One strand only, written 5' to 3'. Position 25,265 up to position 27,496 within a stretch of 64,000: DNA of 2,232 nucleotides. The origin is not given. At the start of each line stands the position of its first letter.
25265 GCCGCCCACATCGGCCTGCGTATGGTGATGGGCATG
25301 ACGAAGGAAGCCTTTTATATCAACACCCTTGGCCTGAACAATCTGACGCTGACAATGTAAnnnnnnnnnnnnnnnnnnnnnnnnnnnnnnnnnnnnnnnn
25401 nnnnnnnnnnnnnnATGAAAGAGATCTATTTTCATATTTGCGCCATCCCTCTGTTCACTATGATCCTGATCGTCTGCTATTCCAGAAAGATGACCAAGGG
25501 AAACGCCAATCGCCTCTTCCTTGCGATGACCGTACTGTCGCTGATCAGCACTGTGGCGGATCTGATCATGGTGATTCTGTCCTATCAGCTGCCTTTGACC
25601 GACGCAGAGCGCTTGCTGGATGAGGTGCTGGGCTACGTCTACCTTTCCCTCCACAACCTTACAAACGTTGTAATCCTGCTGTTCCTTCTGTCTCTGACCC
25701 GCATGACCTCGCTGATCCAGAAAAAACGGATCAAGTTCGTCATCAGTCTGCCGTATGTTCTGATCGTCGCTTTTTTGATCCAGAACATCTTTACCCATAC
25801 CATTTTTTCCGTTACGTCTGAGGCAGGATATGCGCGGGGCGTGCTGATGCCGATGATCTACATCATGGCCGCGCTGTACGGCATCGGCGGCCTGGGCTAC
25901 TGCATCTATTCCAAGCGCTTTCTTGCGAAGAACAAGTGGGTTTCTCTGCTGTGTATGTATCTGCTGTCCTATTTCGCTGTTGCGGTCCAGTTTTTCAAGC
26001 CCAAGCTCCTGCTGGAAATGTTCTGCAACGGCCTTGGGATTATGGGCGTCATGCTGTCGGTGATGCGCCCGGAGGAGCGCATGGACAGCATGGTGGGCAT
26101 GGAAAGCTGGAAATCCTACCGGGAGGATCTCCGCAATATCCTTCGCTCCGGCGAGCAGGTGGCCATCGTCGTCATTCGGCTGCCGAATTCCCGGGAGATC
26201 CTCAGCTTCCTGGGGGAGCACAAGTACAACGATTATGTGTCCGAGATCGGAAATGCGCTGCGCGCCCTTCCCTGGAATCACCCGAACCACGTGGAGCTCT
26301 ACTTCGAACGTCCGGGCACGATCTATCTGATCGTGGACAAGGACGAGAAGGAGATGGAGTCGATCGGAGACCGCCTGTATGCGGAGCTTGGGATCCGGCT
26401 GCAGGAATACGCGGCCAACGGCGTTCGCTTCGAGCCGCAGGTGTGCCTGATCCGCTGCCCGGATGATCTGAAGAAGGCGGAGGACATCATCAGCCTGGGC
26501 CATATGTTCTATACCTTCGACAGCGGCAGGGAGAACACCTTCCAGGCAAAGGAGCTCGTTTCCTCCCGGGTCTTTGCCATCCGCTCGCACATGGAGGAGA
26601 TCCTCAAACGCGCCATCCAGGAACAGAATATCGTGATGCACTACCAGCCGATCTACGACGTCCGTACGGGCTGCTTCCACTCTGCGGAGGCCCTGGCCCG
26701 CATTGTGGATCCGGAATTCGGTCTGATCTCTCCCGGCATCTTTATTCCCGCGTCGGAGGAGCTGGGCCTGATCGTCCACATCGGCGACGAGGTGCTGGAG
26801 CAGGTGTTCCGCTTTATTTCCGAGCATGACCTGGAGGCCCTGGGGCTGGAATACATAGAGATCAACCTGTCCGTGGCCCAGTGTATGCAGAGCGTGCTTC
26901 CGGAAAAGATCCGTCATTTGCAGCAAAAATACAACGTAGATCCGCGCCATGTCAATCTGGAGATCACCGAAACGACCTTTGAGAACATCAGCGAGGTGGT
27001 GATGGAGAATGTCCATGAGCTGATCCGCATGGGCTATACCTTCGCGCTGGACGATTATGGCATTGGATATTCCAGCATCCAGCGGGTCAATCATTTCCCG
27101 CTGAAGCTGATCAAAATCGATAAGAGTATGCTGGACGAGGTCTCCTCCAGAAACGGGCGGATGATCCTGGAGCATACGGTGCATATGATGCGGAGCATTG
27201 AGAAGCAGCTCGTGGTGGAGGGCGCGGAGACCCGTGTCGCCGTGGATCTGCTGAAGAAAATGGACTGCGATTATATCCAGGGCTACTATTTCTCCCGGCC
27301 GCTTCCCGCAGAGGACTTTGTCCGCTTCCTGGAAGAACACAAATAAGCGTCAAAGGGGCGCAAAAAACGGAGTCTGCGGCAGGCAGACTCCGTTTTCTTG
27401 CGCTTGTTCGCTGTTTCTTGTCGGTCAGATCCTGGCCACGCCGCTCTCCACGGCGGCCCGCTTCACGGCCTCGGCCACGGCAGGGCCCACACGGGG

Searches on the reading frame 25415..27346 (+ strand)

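Call 11: search_protein_families(library=pfam, proteins=[window:25415-27346:+], max_evalue=0.001)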
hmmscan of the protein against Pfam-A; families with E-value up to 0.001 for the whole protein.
window:25415-27346:+ (643 aa): 1 family
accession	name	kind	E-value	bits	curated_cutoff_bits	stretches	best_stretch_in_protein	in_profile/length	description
PF00563.25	EAL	-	4.5e-56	190.3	31.3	1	395-629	2-236/236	EAL domain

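Call 21: search_protein_families(library=ncbifam, proteins=[window:25415-27346:+], max_evalue=0.001)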
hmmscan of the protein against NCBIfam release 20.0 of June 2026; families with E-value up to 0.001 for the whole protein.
window:25415-27346:+ (643 aa): 14 families
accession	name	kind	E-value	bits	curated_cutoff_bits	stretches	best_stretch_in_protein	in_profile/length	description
NF008467.0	PRK11359.1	equivalog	5.5e-55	186.7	857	1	222-641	377-794/800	oxygen-sensing cyclic-di-GMP phosphodiesterase DosP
NF052458.1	PhdiestGepA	equivalog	4.2e-51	174.1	1200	1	389-635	588-837/840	phosphodiesterase GepA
NF045675.1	PhdiestaseDibA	equivalog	5.1e-51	173.8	980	1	347-634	331-620/623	phosphodiesterase DibA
NF007474.0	PRK10060.1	equivalog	3.7e-45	154.3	782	1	364-642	381-657/663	cyclic di-GMP phosphodiesterase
NF008807.1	PRK11829.1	equivalog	1.2e-39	136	733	1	382-636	406-659/670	biofilm formation regulator HmsP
NF053781.1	cdiGMPphdstlr2612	equivalog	3e-35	121.2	1600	1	390-641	1013-1267/1268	Tlr1612 family c-di-GMP phosphodiesterase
NF052596.1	RR_EAL_PvrR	equivalog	6.2e-33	114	580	1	388-641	138-391/398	response regulator cyclic di-GMP phosphodiesterase PvrR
NF007839.0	PRK10551.1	equivalog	3.4e-32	111.7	461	1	386-642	257-513/518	cyclic di-GMP phosphodiesterase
NF045673.1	c-di-GMPRcptLapD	equivalog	1.3e-22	79.9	1020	1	218-631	233-646/647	cyclic di-GMP receptor LapD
NF007298.0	PRK09776.1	equivalog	3.8e-20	71.4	1135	1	398-636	865-1103/1111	diguanylate cyclase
NF052265.1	EAL_dom_RimA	equivalog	2.9e-16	59.5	430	1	516-630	119-234/248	S6 modification regulatory phosphodiesterase RimA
NF008281.1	PRK11059.1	equivalog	7.2e-15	54.3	663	1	396-631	400-631/633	RNase E specificity factor CsrD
NF008617.0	PRK11596.1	equivalog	4.3e-13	49.1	190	1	395-635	18-248/255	cyclic-guanylate-specific phosphodiesterase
NF051476.1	CDiGphdiTpdA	equivalog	6.7e-11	41.7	1000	1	484-627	423-568/570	cyclic di-GMP phosphodiesterase TpdA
